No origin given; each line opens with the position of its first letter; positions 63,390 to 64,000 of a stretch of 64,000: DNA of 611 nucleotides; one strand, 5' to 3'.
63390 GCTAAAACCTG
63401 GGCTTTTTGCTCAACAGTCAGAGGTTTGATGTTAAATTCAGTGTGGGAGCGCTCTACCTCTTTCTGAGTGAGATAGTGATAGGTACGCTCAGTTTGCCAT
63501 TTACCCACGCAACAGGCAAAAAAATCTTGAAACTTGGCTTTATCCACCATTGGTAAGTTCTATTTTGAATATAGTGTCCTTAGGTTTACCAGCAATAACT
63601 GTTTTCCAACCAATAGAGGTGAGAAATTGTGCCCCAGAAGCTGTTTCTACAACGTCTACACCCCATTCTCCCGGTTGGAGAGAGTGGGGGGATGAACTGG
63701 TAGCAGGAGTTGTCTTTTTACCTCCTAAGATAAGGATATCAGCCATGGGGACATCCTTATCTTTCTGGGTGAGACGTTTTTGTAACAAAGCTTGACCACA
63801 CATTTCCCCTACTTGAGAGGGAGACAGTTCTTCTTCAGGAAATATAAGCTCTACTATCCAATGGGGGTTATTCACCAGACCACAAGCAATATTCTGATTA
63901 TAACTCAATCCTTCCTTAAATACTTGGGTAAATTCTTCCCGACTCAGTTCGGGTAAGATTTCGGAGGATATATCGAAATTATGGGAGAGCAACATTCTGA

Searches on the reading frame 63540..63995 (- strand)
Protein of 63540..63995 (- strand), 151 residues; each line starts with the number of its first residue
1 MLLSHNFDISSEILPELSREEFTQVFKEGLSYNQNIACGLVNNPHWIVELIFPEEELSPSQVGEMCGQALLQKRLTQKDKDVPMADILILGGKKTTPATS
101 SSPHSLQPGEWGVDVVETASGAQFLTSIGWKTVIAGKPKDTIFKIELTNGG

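Call 14: search_protein_families(library=pfam, proteins=[window:63540-63995:-])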
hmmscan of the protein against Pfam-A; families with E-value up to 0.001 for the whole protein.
window:63540-63995:- (151 aa): 1 family
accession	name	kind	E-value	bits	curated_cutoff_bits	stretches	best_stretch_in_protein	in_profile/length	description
PF10847.13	DUF2656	-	3.4e-56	189.7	28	1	1-138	2-140/141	Protein of unknown function (DUF2656)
